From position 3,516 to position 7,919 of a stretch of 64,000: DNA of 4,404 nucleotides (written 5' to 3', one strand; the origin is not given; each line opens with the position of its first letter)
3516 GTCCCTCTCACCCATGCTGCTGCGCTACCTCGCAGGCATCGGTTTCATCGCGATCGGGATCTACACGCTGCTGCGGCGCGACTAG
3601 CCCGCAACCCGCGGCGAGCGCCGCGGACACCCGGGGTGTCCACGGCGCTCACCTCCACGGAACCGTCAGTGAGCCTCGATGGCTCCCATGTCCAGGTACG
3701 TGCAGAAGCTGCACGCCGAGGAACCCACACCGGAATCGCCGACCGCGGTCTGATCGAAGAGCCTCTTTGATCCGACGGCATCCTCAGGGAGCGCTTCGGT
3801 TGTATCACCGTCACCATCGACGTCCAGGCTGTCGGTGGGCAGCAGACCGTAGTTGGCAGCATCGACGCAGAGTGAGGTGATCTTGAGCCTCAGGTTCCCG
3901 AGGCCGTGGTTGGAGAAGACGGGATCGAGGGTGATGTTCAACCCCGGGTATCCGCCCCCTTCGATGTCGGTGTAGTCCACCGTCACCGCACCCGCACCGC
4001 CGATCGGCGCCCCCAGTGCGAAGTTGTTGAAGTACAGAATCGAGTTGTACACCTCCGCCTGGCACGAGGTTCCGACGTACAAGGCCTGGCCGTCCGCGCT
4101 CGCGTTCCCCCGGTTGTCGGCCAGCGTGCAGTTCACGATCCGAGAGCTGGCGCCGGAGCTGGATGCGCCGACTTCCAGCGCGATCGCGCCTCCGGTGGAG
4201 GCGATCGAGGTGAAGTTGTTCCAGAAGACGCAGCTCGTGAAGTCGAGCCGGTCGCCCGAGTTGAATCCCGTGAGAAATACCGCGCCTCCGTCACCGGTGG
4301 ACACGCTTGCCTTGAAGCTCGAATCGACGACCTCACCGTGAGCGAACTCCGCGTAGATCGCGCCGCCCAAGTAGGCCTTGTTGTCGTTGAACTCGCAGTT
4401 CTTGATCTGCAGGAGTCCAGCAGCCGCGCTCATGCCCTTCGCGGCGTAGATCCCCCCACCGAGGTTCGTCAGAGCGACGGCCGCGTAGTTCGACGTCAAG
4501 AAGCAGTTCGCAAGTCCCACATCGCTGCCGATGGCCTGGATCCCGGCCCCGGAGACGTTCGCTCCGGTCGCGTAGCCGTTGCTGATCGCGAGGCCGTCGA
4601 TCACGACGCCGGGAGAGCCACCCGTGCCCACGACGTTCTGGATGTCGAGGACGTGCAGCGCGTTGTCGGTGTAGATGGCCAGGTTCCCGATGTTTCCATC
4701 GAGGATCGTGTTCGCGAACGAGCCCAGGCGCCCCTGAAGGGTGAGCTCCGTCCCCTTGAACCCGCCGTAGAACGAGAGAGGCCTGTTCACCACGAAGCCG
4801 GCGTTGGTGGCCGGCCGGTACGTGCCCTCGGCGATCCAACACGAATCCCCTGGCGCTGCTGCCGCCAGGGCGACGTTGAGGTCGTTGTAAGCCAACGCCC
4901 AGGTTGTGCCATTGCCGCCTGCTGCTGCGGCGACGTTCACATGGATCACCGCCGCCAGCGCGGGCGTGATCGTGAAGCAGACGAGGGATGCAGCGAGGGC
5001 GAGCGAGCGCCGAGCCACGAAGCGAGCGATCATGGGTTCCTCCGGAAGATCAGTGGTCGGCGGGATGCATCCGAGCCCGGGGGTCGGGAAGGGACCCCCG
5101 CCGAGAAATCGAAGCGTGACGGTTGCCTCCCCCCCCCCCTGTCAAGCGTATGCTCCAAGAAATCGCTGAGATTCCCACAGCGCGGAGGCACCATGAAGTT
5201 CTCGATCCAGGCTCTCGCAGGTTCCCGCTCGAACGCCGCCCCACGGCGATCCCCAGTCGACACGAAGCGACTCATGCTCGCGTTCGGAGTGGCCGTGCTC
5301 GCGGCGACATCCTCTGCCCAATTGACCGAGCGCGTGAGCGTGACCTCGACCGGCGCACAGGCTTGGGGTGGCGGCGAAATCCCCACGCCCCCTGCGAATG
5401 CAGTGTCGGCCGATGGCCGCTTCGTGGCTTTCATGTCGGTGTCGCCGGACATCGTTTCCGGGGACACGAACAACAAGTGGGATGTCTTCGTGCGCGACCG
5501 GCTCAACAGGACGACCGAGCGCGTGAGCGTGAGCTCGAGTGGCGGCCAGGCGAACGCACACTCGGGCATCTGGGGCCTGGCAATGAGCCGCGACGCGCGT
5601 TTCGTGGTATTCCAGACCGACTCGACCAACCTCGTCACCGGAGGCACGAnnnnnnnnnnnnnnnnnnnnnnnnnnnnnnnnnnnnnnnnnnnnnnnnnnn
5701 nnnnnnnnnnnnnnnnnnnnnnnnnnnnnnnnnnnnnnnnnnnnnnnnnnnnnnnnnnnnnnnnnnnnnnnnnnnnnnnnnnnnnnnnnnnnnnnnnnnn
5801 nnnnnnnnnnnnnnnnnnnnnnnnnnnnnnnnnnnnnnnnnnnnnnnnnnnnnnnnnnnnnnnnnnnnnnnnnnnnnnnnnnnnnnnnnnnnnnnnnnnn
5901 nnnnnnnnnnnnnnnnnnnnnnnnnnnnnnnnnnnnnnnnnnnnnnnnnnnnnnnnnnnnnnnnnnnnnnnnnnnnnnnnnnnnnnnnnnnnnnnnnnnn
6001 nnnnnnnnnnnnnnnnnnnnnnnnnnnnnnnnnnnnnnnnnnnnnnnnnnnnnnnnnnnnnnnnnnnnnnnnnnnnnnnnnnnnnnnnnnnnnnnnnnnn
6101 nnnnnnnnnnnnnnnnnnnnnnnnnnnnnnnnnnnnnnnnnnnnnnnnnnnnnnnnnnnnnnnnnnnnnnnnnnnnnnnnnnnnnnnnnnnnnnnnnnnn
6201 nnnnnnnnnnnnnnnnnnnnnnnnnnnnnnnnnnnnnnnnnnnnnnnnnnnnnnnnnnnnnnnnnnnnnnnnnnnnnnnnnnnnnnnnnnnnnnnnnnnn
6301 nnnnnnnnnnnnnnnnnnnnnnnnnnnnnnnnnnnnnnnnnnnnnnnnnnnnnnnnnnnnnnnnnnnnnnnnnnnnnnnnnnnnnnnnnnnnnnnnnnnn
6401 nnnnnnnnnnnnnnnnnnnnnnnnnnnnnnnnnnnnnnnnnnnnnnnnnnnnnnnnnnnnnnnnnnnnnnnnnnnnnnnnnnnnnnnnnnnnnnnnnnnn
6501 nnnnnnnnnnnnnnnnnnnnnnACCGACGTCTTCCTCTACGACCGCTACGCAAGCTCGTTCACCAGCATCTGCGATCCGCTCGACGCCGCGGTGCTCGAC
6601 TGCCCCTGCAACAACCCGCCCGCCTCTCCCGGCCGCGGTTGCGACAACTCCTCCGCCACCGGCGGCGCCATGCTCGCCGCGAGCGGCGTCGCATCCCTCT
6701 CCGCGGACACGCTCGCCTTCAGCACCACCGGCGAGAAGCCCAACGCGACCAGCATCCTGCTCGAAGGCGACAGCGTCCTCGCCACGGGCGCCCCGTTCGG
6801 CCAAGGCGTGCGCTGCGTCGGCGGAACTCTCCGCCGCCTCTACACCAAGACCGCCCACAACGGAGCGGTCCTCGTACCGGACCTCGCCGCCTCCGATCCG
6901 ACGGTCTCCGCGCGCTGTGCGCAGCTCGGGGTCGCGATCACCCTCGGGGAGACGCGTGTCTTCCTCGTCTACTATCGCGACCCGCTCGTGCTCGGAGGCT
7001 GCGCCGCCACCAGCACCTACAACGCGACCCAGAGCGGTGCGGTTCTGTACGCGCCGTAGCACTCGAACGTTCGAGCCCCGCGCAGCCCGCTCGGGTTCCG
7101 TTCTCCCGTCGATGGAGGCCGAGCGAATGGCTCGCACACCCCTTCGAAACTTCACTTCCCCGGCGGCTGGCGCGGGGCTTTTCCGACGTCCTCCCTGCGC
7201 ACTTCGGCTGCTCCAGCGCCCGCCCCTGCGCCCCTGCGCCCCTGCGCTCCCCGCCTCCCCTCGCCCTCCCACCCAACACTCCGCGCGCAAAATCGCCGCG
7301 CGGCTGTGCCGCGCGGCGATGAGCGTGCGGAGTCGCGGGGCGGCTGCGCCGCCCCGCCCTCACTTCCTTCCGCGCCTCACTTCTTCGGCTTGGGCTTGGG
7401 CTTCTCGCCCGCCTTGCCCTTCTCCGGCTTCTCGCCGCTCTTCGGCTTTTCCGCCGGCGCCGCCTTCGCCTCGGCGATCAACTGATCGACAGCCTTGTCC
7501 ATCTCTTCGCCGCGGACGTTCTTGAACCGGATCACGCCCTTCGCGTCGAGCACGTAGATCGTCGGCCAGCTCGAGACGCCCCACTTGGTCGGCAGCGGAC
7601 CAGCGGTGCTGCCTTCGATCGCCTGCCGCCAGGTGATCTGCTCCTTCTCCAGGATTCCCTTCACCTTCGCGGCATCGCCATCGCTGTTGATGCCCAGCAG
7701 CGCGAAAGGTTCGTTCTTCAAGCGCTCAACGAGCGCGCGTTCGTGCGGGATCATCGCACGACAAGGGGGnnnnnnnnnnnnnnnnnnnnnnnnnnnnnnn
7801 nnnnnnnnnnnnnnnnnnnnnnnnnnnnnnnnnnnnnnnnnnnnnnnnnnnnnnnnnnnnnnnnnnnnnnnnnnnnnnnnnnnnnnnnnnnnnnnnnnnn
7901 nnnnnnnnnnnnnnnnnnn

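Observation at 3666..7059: Duplicated divergent gene pair near both window ends (copy 1): beta-helix 'anchor-Q'-like protein on the minus strand beside a PD40 beta-propeller protein on the plus strand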

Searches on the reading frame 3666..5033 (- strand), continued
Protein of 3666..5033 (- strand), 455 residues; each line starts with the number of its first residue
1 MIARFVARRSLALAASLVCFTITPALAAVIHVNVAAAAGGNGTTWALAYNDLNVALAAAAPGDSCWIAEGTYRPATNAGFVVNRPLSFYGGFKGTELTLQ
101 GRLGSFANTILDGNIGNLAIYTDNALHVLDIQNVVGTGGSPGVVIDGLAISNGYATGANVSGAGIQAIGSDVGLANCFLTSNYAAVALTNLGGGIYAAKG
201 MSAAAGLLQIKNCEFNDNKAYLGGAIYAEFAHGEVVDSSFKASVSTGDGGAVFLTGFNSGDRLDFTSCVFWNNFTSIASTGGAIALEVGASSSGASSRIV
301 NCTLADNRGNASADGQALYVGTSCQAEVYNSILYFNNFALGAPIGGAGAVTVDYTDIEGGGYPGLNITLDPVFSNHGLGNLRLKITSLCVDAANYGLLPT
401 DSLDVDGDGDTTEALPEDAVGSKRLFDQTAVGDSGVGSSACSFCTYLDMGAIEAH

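Call 55: find_encoding_contigs(protein=P0013, flank=5000, max_places=1)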
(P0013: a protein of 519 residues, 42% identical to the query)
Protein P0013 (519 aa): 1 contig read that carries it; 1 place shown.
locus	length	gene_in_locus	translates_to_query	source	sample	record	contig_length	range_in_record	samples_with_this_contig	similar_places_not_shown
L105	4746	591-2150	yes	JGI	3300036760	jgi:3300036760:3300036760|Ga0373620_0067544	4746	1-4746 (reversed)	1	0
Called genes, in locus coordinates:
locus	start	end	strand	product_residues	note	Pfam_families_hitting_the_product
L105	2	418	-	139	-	?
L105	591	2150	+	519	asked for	-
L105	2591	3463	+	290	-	PF04055:Radical_SAM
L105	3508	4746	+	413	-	?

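Call 56: find_encoding_contigs(protein=P0018, flank=5000, max_places=1)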
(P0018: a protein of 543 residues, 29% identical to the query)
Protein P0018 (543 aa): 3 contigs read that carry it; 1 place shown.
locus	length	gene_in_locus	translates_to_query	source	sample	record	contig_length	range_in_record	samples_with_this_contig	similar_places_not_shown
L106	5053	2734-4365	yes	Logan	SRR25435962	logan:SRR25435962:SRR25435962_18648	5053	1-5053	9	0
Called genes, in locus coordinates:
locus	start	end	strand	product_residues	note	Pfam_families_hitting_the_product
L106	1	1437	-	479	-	?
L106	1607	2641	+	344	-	-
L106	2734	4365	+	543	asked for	PF13229:Beta_helix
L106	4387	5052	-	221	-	?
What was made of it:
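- A distant bh homolog (29% identity) is not paired (call 56).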

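Call 81: search_solved_structures(query=A1, max_evalue=1, show_alignments=2)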
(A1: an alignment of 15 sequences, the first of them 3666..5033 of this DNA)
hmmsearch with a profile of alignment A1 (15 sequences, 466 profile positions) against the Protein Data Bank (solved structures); distinct sequences matched with E-value up to 1: 2.
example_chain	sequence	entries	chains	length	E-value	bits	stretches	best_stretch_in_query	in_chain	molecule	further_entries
8h1i_B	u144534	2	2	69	0.24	13.3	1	332-375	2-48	Cold shock-like protein CspC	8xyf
5o6f_A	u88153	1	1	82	0.47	12.3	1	338-374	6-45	Cold-shock protein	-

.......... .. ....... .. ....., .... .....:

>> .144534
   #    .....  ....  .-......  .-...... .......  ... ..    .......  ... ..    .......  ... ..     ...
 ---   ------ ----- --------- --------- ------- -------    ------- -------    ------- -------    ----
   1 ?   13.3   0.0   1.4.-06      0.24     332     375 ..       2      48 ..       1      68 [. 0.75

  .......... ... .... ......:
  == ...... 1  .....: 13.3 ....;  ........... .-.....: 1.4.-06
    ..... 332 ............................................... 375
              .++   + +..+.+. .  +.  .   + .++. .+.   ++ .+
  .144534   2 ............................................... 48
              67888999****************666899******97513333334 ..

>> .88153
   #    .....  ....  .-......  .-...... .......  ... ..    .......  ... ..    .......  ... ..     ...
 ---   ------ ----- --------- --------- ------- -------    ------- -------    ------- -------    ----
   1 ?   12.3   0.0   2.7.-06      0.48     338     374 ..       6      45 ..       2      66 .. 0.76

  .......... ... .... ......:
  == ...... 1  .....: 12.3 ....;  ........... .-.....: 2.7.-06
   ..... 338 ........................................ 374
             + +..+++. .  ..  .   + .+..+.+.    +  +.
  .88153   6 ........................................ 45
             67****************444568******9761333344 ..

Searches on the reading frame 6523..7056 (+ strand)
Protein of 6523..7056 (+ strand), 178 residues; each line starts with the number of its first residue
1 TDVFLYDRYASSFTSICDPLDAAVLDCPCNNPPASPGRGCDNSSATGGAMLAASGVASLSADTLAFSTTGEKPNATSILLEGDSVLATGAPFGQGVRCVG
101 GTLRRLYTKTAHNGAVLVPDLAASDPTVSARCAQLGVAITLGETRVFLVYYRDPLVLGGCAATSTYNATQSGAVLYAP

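Call 20: find_homologous_proteins(query=window:6523-7056:+)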
Query seq(178 aa) (178 aa): 156 proteins with E <= 0.001 among 879 candidates; the best 120 are listed.
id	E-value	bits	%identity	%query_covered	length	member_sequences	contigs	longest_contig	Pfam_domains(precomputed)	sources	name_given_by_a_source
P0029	9.8e-110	382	100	100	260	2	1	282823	-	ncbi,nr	ncbi:MAG: hypothetical protein IPJ19_15005 [Planctomycetes bacterium]|nr:hypothetical protein [Planc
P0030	5.7e-67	243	63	99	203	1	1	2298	-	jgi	-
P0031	8.8e-67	242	63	100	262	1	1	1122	-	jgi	-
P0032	4.4e-65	237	61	99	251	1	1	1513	-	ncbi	-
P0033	8.9e-65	236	61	100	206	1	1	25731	-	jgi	jgi:hypothetical protein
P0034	9.4e-65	236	62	99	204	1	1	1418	-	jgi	jgi:hypothetical protein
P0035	1.1e-64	235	62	99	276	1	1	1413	-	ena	-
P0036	1.5e-64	235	60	99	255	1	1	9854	-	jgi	jgi:hypothetical protein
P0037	4.4e-64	233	62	99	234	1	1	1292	-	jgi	jgi:hypothetical protein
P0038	1.7e-63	232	60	99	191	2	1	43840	-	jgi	jgi:hypothetical protein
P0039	2.6e-63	231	62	100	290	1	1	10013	-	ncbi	-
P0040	1.1e-62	229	60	99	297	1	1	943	-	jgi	jgi:hypothetical protein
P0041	1.3e-62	229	58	100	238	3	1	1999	-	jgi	jgi:hypothetical protein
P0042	2.8e-62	228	62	100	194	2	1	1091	-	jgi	jgi:hypothetical protein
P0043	4.1e-62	227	61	99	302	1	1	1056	PF26549.1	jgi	jgi:hypothetical protein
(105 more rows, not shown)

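Call 37: predict_structure(alignment_id=A2)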
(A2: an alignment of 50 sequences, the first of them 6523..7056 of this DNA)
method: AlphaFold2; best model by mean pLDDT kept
length: 178 residues; sequences in the alignment: 50
mean_pLDDT: 91.8   pTM: 0.87
mean pLDDT of the five models: 91.8, 88.7, 86.5, 80.4, 77.9
residues with pLDDT >= 90: 154; 70-90: 13; 50-70: 5; < 50: 6
segments of 3 or more residues with pLDDT < 50: 1-6
pLDDT, mean of each block of 10 residues (from residue 1): 49 88 92 96 95 93 96 96 96 95 97 97 96 95 96 90 94 92
secondary structure, 60 per line:
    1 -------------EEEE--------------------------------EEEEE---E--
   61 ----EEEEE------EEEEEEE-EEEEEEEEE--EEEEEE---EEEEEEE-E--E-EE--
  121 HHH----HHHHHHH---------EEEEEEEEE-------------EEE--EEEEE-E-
elements in order: E14-17 E50-54 E65-69 E76-82 E84-92 E95-100 E104-110 H128-134 E144-152 E166-168 E171-175
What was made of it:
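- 5193..7059 (+): pd1: signal peptide, 7-bladed PD40 propeller and Cys-rich C-terminal beta-sandwich. The gene is interrupted by a 1-nt insertion (A at 5743; in-frame TAG at 5742-5744). The C-terminal-domain model has pLDDT 91.8 (call 37).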

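Call 49: search_protein_representatives(alignment_id=A2)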
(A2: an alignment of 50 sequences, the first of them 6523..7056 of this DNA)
Query: 50 sequences, 252 profile positions. Proteins with E-value up to 0.001 (for the whole library): 40443; up to 1e-10: 28755; up to 1e-30: 10451. The best 150 are listed.
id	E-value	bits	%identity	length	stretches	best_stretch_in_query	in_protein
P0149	0.0e+00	1033.6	-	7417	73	8-108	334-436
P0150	2.3e-204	692.4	-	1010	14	22-251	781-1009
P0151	9.3e-187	634.7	-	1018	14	22-251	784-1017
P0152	3.4e-181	616.4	-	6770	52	4-89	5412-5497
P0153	4.5e-177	603.0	-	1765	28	17-85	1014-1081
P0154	1.3e-166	568.7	-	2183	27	3-83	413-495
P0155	1.9e-165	564.9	-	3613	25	18-88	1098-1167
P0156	1.5e-163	558.7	-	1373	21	17-95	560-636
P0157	6.0e-157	537.0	-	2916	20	17-84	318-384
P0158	1.6e-154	529.1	-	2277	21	15-87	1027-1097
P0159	5.9e-150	514.1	-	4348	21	16-85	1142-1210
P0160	2.4e-149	512.2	-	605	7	22-252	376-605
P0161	2.8e-148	508.6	-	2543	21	18-94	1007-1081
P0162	1.3e-145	499.9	-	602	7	25-252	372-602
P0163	1.0e-143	493.7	-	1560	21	17-90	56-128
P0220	5.2e-108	376.7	-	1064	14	17-83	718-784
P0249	5.3e-102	357.0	-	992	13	16-86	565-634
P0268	3.0e-99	348.0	-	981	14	16-88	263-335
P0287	2.2e-96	338.6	-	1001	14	16-90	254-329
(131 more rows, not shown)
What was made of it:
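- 6565..7056 (+): C-terminal domain of pd1 (about 164 aa, 6 conserved Cys), an undescribed domain. Always at the extreme C-terminus (call 49).
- It is always at the extreme C-terminus (call 49).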

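Call 50: find_related_loci(query=A2, collection=metagenome_contigs, flank=6000)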
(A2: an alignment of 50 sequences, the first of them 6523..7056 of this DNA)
Query A2 (178 aa) in metagenome_contigs; peptide patterns used: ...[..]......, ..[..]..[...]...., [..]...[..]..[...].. (x = any residue, [..] = any of these).
600 stretches matched a pattern (row limit reached: there are more); 546 encode a relative of the query (tblastn E <= 1e-3); the best 80 are kept; 79 distinct loci.
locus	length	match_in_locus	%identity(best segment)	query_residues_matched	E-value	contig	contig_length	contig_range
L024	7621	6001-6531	61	2-178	4e-72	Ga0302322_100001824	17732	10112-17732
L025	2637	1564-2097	61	1-178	3e-72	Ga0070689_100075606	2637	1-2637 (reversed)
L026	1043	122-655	60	1-178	7e-77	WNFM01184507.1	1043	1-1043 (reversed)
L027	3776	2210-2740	63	2-178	3e-71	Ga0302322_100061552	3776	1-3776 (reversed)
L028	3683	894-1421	62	2-177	4e-71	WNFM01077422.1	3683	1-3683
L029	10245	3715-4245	63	2-178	1e-70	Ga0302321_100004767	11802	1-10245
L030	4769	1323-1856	59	1-178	8e-71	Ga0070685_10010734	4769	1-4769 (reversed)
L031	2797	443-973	60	2-178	3e-71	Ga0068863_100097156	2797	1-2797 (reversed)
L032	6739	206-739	58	1-178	6e-71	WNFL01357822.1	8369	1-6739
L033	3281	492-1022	60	2-178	7e-71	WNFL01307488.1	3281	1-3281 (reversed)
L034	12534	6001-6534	62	1-178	1e-70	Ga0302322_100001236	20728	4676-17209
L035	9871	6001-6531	62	2-178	3e-70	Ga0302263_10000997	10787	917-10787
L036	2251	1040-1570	59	2-178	1e-71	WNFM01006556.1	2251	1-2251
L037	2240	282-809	62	2-177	7e-72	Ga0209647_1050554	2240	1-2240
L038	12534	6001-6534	60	1-178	1e-69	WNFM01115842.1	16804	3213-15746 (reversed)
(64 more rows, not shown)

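Call 82: search_solved_structures(query=window:6565-7056:+, max_evalue=10)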
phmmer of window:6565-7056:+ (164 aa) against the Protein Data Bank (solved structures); distinct sequences matched with E-value up to 10: 0.
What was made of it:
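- Tried and rejected: Sequence searches of the PDB with the bh profile and with the C-terminal domain found nothing meaningful (calls 81, 82).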

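Call 85: search_protein_families(library=pfam, proteins=[P0220, P0249, P0287, P0268], max_evalue=0.00001)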
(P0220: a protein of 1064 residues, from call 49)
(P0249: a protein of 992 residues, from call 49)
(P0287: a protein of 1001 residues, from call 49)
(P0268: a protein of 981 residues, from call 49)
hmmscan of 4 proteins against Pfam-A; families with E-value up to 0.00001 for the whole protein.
P0220 (1064 aa): 2 families
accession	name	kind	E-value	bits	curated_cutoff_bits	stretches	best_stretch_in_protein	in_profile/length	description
PF07676.18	PD40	-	2.5e-40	136.1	20.9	0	626-651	9-31/38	WD40-like Beta Propeller Repeat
PF00395.25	SLH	-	4.3e-36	123.1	20.8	3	844-887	1-44/44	S-layer homology domain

P0249 (992 aa): 2 families
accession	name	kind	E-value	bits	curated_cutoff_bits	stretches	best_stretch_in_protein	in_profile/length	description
PF00395.25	SLH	-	7.9e-35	119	20.8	3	938-981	1-44/44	S-layer homology domain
PF07676.18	PD40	-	2.1e-19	69.4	20.9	0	769-801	13-38/38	WD40-like Beta Propeller Repeat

P0287 (1001 aa): 2 families
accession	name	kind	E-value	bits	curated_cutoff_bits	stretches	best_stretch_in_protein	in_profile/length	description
PF07676.18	PD40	-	3.5e-29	100.5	20.9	0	55-72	14-32/38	WD40-like Beta Propeller Repeat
PF00404.24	Dockerin_1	-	3.8e-08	33.8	22.9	1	941-994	1-55/57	Dockerin type I domain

P0268 (981 aa): 2 families
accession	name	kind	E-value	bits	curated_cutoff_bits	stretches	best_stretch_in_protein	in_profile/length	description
PF07676.18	PD40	-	2e-25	88.6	20.9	0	113-140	7-31/38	WD40-like Beta Propeller Repeat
PF18884.5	TSP3_bac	-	5.7e-10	39.3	25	0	479-500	1-22/22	Bacterial TSP3 repeat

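Call 87: fold_search(model_id=the predicted structure, library=pdb)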
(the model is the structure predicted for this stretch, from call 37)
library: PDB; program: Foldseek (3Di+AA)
matches with E <= 10: 607; with E <= 0.001: 0
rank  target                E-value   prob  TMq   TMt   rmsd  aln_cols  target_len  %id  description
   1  5xxz_A                8.2e-02  0.23  0.25  0.05  11.8       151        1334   13  Crystal structure of a serine protease from Streptococcus species (released 2018-08-08)
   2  9blo_A                9.7e-02  0.30  0.24  0.28   6.9       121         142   13  T450C mutant of repeat domain 2 from Clostridium perfringens adhesin CPE0147 without intramolecular ester bond (released 2025-05-07)
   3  6ibh_B                1.1e-01  0.82  0.34  0.40   7.1       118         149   15  Copper binding protein from Laetisaria arvalis (LaX325) (released 2019-11-13)
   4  8dj2_A                1.8e-01  0.35  0.32  0.37   7.4       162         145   13  Intramolecular ester bond-containing repeat domain from Chlamydia trachomatis adhesin (released 2023-08-02)
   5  4a04_B                1.9e-01  0.16  0.23  0.22  14.1       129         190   15  Structure of the DNA-bound T-box domain of human TBX1, a transcription factor associated with the DiGeorge syndrome (released 2011-10-12)
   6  8f90_A                2.0e-01  0.41  0.31  0.35   7.8       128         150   11  Intramolecular ester bond-containing repeat domain 2 from Suipraoptans intestinalis adhesin (released 2024-06-19)
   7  6ibh_A                2.4e-01  0.54  0.32  0.37   7.0       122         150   15  Copper binding protein from Laetisaria arvalis (LaX325) (released 2019-11-13)
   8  5bqd_A                2.4e-01  0.25  0.29  0.27  12.2       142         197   13  Crystal Structure of TBX5 (1-239) Dimer (released 2016-03-16)
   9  9blp                  2.4e-01  0.18  0.24  0.28  10.9       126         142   11  T450S mutant of repeat domain 2 from Clostridium perfringens adhesin CPE0147 with intramolecular ester bond (released 2025-05-07)
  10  5fjq_A                2.8e-01  0.30  0.27  0.27   6.7       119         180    3  Structural and functional analysis of a lytic polysaccharide monooxygenase important for efficient utilization of chit (released 2016-02-17)
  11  8uin_G                3.0e-01  0.69  0.38  0.12   4.8       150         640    9  Structure of the C3bBb-albicin complex (released 2024-05-08)
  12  6cpg_E                3.0e-01  0.41  0.29  0.49   5.7       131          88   11  Structure of dephosphorylated Aurora A (122-403) in complex with inhibiting monobody and AT9283 in an inactive conform (released 2018-06-27)
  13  7ypl                  3.0e-01  0.35  0.30  0.45   6.9       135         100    7  Crystal structure of fibronectin type III domain variant, a VEGFR2-specific antagonist (released 2023-08-16)
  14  8f90_B                3.0e-01  0.35  0.31  0.35   7.7       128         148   11  Intramolecular ester bond-containing repeat domain 2 from Suipraoptans intestinalis adhesin (released 2024-06-19)
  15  9f00_D                3.1e-01  0.57  0.33  0.54   5.3       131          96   12  Complex between D-SH2 domain of ABL with monobody DAM27 (released 2024-12-25)
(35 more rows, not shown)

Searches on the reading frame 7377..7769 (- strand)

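Call 84: search_protein_families(library=pfam, proteins=[window:7377-7769:-], max_evalue=0.001)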
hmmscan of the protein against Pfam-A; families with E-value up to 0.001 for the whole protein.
window:7377-7769:- (130 aa): 3 families
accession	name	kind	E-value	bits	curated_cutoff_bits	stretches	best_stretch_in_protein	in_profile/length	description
PF08534.16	Redoxin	-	2.4e-06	27.8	26.6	1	1-93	42-143/148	Redoxin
PF00578.27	AhpC-TSA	-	4.7e-05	23.8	26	1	1-82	39-123/124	AhpC/TSA family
PF13905.12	Thioredoxin_8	-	0.00095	19.9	27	0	1-78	14-92/94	Thioredoxin-like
